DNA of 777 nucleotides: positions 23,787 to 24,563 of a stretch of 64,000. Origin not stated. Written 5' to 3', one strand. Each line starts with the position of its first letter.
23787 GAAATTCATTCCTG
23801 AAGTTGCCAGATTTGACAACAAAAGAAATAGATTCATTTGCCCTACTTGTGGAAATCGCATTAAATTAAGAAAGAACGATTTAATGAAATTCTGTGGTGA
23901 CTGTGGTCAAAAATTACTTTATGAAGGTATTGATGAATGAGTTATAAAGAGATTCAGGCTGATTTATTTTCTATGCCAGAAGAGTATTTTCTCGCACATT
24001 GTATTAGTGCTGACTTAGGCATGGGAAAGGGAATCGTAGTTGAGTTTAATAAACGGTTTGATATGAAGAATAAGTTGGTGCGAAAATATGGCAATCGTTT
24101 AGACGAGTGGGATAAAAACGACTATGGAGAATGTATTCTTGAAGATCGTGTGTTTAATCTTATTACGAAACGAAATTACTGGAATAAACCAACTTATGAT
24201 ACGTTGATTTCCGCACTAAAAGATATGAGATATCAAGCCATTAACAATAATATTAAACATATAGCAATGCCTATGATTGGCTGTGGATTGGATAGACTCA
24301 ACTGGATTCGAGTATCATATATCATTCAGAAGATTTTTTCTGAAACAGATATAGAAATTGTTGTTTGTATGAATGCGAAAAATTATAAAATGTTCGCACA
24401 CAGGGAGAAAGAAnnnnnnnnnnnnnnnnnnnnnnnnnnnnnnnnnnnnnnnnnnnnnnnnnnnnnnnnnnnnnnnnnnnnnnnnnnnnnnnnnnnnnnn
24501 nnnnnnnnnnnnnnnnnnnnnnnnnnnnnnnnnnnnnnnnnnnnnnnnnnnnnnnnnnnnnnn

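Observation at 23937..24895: Adjacent TARG1/OARD1-like macrodomain and PTH2-like peptidyl-tRNA hydrolase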

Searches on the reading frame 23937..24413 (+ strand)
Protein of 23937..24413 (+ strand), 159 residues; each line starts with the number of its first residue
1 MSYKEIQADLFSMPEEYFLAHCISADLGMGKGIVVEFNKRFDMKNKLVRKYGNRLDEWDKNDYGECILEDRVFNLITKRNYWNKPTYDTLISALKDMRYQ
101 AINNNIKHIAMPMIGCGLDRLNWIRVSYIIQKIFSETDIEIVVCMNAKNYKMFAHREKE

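Call 3: search_protein_families(library=pfam, proteins=[window:23937-24413:+], max_evalue=0.1)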
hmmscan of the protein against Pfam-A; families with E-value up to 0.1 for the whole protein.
window:23937-24413:+ (159 aa): 1 family
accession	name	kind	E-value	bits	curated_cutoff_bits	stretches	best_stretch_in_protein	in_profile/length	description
PF01661.27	Macro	-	0.00025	21.4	22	1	79-126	67-114/118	Macro domain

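Call 4: search_protein_families(library=phrogs, proteins=[window:23937-24413:+], max_evalue=0.01)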
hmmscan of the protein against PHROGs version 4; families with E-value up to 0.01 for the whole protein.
window:23937-24413:+ (159 aa): 3 families
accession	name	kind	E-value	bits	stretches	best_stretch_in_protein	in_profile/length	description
phrog_335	-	other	5.4e-29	102.6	1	1-143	54-202/422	phosphatase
phrog_30914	-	unknown function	6.6e-07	29.6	1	29-145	27-148/371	-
phrog_15329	-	unknown function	3.4e-05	25.1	1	71-143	27-98/104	-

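Call 5: search_solved_structures(query=window:23937-24413:+, max_evalue=1, show_alignments=3)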
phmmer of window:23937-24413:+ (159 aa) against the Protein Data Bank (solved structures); distinct sequences matched with E-value up to 1: 12.
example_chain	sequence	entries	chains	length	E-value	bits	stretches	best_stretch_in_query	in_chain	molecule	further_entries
4j5r_A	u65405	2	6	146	1.4e-25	93.4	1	6-143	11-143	O-acetyl-ADP-ribose deacetylase 1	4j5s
4j5q_A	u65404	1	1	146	1.4e-25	93.3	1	6-143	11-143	O-acetyl-ADP-ribose deacetylase 1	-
2eee_A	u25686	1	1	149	1.5e-25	93.2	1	6-143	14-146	Uncharacterized protein C6orf130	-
2l8r_A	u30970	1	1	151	1.6e-25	93.2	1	6-143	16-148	Uncharacterized protein C6orf130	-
2lgr_A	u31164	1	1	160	2e-25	92.9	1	6-143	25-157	Uncharacterized protein C6orf130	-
5m31_A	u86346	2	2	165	3.3e-05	27.2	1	7-137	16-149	Appr-1-p processing domain protein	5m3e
2afc_A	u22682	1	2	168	0.001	22.3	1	21-142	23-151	conserved hypothetical protein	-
5m3i_A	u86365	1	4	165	0.0011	22.2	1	21-142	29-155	RNase III inhibitor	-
2fg1_A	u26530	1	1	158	0.0012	22.1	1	21-141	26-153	conserved hypothetical protein BT1257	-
7omu_AAA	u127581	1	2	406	0.03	17.6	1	76-143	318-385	Macro domain-containing protein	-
7msn_A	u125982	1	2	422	0.12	15.5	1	61-134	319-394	SPbeta prophage-derived glycosyltransferase SunS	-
5e3b_A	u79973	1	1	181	0.27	14.4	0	86-142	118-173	Macrodomain protein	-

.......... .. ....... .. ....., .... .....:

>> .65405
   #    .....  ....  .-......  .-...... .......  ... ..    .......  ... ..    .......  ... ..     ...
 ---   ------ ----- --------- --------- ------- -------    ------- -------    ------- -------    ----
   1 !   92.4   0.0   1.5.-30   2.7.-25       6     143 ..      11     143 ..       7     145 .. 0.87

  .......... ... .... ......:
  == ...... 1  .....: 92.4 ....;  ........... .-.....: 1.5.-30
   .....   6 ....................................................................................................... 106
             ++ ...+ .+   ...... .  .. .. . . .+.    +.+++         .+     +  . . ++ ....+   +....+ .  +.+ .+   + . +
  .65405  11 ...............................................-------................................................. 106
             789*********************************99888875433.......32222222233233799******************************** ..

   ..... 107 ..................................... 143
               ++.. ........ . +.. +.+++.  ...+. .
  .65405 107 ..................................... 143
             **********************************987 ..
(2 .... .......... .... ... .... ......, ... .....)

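Call 7: search_protein_families(library=ncbifam, proteins=[window:23937-24413:+], max_evalue=0.1)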
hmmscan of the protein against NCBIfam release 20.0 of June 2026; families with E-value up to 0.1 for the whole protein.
window:23937-24413:+ (159 aa): 1 family
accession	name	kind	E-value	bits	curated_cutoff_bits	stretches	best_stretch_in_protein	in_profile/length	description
NF048014.1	antitoxin_DarG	equivalog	4.7e-13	49.1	250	1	29-151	26-153/338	type II toxin-antitoxin system antitoxin DNA ADP-ribosyl glycohydrolase DarG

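Call 12: search_dna_similar(query=window:23937-24413:+, collection=phages, mode=protein, max_rows=40)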
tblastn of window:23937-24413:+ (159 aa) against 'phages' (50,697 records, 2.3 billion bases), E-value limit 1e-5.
Records with a match: 15; places in all: 15; records where one place covers at least 80% of the query: 13.
Best place of each record, by identity: <60% 15.
By first word of the organism name: Fusobacterium 4; Lactobacillus 4; Bacillus 2; uncultured 2; Cronobacter 2; Lysinibacillus 1.
By host as written in the record: - 3; Bacillus megaterium str. ATCC 43725 2; Fusobacterium nucleatum 2; Fusobacterium nucleatum ATCC 10953 2; Lactobacillus pentosus KLDS1.0413; Lactobacillus plantarum KLDS1.0344 2; Cronobacter sp. 2; Lactobacillus plantarum 1; Lysinibacillus capsici DO76 1.
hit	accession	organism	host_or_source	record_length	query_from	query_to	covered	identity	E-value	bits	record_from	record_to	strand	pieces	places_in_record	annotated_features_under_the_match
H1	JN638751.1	Bacillus phage G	Bacillus megaterium str. ATCC 43725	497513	1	144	91%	44.1%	1e-29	118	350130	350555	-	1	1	437: gp437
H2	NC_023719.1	Bacillus phage G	Bacillus megaterium str. ATCC 43725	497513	1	144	91%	44.1%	1e-29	118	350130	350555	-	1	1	437: gp437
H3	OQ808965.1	Fusobacterium phage vB_FnuS_FNU3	Fusobacterium nucleatum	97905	1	143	90%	41.9%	6e-25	105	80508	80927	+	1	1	putative O-acetyl-ADP-ribose deacetylase 1-like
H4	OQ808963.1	Fusobacterium phage vB_FnuS_FNU2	Fusobacterium nucleatum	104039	1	143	90%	41.9%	6e-25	105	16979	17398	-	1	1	putative O-acetyl-ADP-ribose deacetylase 1-like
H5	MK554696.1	Fusobacterium phage Fnu1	Fusobacterium nucleatum ATCC 10953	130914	1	143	90%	41.9%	6e-25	105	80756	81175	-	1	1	O-acetyl-ADP-ribose deacetylase 1-like protein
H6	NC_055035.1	Fusobacterium phage Fnu1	Fusobacterium nucleatum ATCC 10953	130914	1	143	90%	41.9%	6e-25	105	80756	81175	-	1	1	phosphatase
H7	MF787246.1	Lactobacillus phage LpeD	Lactobacillus pentosus KLDS1.0413; ...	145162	1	143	90%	40.4%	1e-27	112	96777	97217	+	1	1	hypothetical protein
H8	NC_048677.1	Lactobacillus phage LpeD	Lactobacillus pentosus KLDS1.0413; ...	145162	1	143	90%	40.4%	1e-27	112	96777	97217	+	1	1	hypothetical protein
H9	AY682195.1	Lactobacillus phage LP65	-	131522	1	143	90%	37.1%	7e-25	104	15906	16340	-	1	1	orf36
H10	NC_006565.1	Lactobacillus phage LP65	Lactobacillus plantarum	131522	1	143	90%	37.1%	7e-25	104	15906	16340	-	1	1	hypothetical protein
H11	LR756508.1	uncultured phage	metagenomic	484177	4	143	88%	37.0%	1e-21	96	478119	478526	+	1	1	record has no annotation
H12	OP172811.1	Lysinibacillus phage LC76P1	Lysinibacillus capsici DO76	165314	1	143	90%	35.1%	4e-19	89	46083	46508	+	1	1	hypothetical protein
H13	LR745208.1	uncultured phage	metagenomic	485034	6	143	87%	26.1%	4e-6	51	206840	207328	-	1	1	record has no annotation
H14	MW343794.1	Cronobacter phage A24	Cronobacter sp.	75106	48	143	60%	32.1%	1e-6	52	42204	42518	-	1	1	hypothetical protein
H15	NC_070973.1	Cronobacter phage A24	Cronobacter sp.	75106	48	143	60%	32.1%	1e-6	52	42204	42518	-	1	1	phosphatase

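Call 18: find_related_loci(query=window:23937-24413:+, collection=viral_contigs, flank=6000)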
Query window:23937-24413:+ (159 aa) in viral_contigs; peptide patterns used: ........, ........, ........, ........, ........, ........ (x = any residue, [..] = any of these).
68 stretches matched a pattern; 68 encode a relative of the query (tblastn E <= 1e-3); 68 distinct loci.
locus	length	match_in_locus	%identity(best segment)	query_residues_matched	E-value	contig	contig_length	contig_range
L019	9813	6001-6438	66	1-144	1e-59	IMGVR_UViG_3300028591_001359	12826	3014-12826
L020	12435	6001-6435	61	1-144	1e-54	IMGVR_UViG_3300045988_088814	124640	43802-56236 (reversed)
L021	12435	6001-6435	61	1-144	2e-54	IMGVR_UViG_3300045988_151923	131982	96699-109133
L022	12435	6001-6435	60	1-144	5e-54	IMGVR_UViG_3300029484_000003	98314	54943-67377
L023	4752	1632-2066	60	1-144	4e-54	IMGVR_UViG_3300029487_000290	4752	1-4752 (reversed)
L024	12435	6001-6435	60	1-144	5e-54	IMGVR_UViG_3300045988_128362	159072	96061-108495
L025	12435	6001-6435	60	1-144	1e-53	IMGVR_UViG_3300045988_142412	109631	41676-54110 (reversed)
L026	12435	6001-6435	60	1-144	1e-53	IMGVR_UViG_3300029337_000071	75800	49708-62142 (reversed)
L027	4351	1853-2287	60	1-144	1e-53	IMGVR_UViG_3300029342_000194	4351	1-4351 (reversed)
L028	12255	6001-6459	58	1-152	2e-53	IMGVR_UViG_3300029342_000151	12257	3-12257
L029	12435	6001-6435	59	1-144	2e-53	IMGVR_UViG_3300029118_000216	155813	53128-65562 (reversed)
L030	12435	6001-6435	59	1-144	7e-54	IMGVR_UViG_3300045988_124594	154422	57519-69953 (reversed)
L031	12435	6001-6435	60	1-144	2e-53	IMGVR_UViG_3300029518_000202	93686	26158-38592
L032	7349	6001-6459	58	1-152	2e-53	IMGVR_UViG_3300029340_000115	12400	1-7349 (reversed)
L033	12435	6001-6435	61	1-144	9e-54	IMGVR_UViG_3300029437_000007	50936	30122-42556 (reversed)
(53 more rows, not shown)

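Call 26: find_homologous_proteins(query=window:23937-24413:+, max_evalue=1e-10)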
Query window:23937-24413:+ (159 aa): 1324 proteins with E <= 1e-10 among 1332 candidates; the best 120 are listed.
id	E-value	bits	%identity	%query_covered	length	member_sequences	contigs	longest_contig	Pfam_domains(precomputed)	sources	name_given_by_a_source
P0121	4.3e-102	357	98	100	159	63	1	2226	-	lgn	-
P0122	2.9e-81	289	81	97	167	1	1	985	-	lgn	-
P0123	8.0e-76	271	79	92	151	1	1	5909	-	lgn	-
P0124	7.2e-59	216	67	91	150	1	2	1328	-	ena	-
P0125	1.2e-57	212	64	91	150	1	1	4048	-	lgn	-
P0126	1.4e-57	212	65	91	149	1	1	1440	PF01661.28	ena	-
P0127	2.6e-57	211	66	91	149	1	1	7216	PF01661.28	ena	-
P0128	3.4e-57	211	69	87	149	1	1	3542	-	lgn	-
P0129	8.1e-57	210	65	91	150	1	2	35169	-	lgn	-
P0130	1.2e-56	209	66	91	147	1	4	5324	-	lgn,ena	-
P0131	2.4e-56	208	63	91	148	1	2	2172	-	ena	-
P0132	5.1e-56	207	65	91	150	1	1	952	-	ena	-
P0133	6.1e-56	207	64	91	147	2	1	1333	PF01661.28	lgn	-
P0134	7.4e-56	206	66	91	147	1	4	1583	-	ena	-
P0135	8.5e-56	206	65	91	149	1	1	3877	-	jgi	jgi:predicted nucleotide-binding protein (sugar kinase/HSP70/actin superfamily)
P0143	4.0e-55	204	64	91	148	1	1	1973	-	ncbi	-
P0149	9.5e-55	203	64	91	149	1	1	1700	PF01661.28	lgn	-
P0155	2.0e-54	202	65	91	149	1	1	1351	PF01661.28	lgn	-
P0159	4.3e-54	201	63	91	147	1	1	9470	PF01661.28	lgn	-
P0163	8.5e-54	200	62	91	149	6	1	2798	PF01661.28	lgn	-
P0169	1.9e-53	199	62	93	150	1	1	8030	PF01661.28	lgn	-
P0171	2.0e-53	199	63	91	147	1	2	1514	PF01661.28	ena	-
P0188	7.2e-53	197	62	93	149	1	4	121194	PF01661.28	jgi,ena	-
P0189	7.4e-53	197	63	91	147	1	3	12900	PF01661.28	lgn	-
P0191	7.6e-53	197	62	91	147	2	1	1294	PF01661.28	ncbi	-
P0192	7.8e-53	197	64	91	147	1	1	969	PF01661.28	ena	-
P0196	1.2e-52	196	62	91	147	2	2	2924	PF01661.28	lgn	-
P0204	1.7e-52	195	61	91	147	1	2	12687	PF01661.28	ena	-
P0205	1.7e-52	195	63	91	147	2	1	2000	PF01661.28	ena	-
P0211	3.1e-52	195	61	91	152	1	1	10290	PF01661.28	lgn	-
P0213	3.4e-52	195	62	91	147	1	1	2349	PF01661.28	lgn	-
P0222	4.2e-52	194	63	91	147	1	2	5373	PF01661.28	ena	-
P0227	4.9e-52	194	63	91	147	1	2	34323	PF01661.28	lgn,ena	-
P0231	5.8e-52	194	61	91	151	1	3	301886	-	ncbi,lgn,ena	-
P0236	6.5e-52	194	63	91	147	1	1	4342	PF01661.28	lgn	-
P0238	6.6e-52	194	63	91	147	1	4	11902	PF01661.28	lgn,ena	-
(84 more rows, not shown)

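Call 50: get_annotated_region(hit=H2, flank=4000)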
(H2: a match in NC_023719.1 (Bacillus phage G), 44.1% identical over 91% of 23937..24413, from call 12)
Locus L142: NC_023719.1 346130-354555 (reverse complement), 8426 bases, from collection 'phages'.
description: Bacillus phage G, complete genome.
organism: Bacillus phage G (NCBI taxid 2884420)
taxonomy: Viruses; Duplodnaviria; Heunggongvirae; Uroviricota; Caudoviricetes; Donellivirus; Donellivirus gee
host: Bacillus megaterium str. ATCC 43725; source: soil; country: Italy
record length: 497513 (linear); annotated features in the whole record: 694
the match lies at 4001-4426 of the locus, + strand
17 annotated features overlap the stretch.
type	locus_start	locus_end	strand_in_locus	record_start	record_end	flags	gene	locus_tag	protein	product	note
CDS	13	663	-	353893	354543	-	447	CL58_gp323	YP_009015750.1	gp447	-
CDS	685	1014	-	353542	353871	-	446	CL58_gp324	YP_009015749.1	gp446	-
CDS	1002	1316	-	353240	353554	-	445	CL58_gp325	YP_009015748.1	gp445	-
CDS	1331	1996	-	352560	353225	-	444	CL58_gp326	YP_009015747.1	gp444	-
CDS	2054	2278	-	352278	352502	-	443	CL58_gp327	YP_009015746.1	gp443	-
CDS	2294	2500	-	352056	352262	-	442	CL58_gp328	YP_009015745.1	gp442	-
CDS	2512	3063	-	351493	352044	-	441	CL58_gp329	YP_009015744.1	gp441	-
CDS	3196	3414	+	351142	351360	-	440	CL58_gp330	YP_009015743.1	gp440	-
CDS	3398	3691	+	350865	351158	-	439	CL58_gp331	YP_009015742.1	gp439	-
CDS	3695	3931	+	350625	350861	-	438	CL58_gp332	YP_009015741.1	gp438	-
CDS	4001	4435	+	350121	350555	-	437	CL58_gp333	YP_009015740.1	gp437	-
CDS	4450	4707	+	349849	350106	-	436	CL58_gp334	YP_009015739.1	gp436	-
CDS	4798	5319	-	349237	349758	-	435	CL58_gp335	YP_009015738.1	gp435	-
CDS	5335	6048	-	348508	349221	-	434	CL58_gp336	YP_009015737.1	gp434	-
CDS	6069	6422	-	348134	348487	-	433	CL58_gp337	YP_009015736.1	gp433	-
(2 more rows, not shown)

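Call 51: get_annotated_region(hit=H6, flank=4000)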
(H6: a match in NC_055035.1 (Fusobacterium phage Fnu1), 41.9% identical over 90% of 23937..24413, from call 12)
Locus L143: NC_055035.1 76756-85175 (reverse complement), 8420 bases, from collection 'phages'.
description: Fusobacterium phage Fnu1, complete genome.
organism: Fusobacterium phage Fnu1 (NCBI taxid 2530024)
taxonomy: Viruses; Duplodnaviria; Heunggongvirae; Uroviricota; Caudoviricetes; Latrobevirus; Latrobevirus FNU1
host: Fusobacterium nucleatum ATCC 10953; source: -; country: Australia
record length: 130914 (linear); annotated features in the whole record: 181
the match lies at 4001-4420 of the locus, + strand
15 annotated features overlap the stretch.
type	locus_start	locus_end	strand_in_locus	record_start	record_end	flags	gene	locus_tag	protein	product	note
CDS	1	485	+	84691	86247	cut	-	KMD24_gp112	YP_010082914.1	RNA-binding protein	111. hypothetical protein FUSO4_11650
CDS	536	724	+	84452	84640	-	-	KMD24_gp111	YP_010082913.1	hypothetical protein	110. No significant similarity found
CDS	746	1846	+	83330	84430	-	-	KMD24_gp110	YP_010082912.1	DNA cytosine methyltransferase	109. DNA cytosine methyltransferase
CDS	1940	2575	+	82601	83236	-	-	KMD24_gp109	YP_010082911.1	hypothetical protein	108. hypothetical protein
CDS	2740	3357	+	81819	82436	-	-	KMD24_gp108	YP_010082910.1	hypothetical protein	107. hypothetical protein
CDS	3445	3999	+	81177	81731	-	-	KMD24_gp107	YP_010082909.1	hypothetical protein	106. hypothetical protein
CDS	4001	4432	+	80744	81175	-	-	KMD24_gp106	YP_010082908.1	phosphatase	105. PREDICTED: O-acetyl-ADP-ribose deacetylase 1-like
CDS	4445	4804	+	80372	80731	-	-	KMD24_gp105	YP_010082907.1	hypothetical protein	105. hypothetical protein TBLA_0I01080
CDS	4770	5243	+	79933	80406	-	-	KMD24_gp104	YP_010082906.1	hypothetical protein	104. No significant similarity found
CDS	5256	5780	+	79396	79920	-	-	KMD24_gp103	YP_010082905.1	Mu Gam-like end protection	103. siphovirus Gp157 family protein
CDS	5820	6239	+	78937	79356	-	-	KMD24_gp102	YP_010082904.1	Holliday junction resolvase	102. hypothetical protein BpsS36_00041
CDS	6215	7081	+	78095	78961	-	-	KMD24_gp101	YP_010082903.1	Fic family protein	101. Fic family protein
CDS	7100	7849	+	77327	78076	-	-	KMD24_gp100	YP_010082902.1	MerR family transcriptional regulator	100. MerR family transcriptional regulator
CDS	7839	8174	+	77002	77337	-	-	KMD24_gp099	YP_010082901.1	hypothetical protein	99. No significant similarity found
CDS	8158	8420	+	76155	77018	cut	-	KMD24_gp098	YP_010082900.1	guanylate kinase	98. guanylate kinase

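Call 52: get_annotated_region(hit=H8, flank=4000)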
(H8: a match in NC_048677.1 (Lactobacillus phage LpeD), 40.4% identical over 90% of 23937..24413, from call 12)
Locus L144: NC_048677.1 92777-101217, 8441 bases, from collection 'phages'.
description: Lactobacillus phage LpeD, complete genome.
organism: Lactobacillus phage LpeD (NCBI taxid 2041210)
taxonomy: Viruses; Duplodnaviria; Heunggongvirae; Uroviricota; Caudoviricetes; Herelleviridae; Elpedvirus; Elpedvirus LpeD
host: Lactobacillus pentosus KLDS1.0413; Lactobacillus plantarum KLDS1.0344; source: chinese sauerkraut; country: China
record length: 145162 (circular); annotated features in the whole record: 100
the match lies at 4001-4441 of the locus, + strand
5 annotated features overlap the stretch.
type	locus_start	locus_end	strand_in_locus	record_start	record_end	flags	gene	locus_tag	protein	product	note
CDS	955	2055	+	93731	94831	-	-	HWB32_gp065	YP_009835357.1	ATPase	orf98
CDS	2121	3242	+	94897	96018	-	-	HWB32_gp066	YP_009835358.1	ATPase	orf99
CDS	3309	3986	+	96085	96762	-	-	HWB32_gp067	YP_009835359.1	hypothetical protein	orf100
CDS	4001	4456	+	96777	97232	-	-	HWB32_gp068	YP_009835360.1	hypothetical protein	orf101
CDS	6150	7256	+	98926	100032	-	-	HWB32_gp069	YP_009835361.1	tellurite resistance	orf104; TelA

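Call 53: get_annotated_region(hit=H12, flank=4000)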
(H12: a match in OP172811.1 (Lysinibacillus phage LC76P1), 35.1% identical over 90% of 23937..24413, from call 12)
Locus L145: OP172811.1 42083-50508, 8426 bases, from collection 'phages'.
description: Lysinibacillus phage LC76P1, complete genome.
organism: Lysinibacillus phage LC76P1 (NCBI taxid 2968682)
taxonomy: Viruses; Duplodnaviria; Heunggongvirae; Uroviricota; Caudoviricetes
host: Lysinibacillus capsici DO76; source: municipal sewage; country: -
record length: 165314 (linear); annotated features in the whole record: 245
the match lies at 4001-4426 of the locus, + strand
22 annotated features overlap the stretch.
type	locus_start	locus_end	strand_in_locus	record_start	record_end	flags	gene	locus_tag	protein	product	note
CDS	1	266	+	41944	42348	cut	-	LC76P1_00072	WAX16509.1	hypothetical protein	-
CDS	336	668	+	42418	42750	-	-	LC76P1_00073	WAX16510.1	hypothetical protein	-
CDS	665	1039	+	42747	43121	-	-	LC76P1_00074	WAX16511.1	hypothetical protein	-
CDS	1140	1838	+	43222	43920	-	-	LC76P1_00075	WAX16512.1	hypothetical protein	-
CDS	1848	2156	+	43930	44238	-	-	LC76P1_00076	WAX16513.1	hypothetical protein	-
CDS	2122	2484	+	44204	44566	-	-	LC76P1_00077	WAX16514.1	hypothetical protein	-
CDS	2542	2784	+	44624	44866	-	-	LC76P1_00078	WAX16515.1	hypothetical protein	-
CDS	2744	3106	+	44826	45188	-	-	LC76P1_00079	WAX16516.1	hypothetical protein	-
CDS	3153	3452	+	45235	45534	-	-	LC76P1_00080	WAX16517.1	hypothetical protein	-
CDS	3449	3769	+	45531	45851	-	-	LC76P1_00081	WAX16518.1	hypothetical protein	-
CDS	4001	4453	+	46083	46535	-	-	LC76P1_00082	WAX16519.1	hypothetical protein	-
CDS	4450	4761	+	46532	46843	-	-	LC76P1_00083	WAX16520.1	hypothetical protein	-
CDS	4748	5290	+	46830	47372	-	-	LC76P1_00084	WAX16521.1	hypothetical protein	-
CDS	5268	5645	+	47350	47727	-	-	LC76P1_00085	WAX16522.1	hypothetical protein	-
CDS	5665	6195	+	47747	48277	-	-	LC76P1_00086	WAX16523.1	hypothetical protein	-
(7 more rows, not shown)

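Call 58: search_protein_families(library=padloc, proteins=[window:23937-24413:+], max_evalue=0.01)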
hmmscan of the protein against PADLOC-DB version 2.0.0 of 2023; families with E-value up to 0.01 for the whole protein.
window:23937-24413:+ (159 aa): 1 family
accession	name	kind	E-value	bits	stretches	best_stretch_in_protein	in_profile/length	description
PDLC02990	DarG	-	6.4e-16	56.7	1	29-153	27-152/329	-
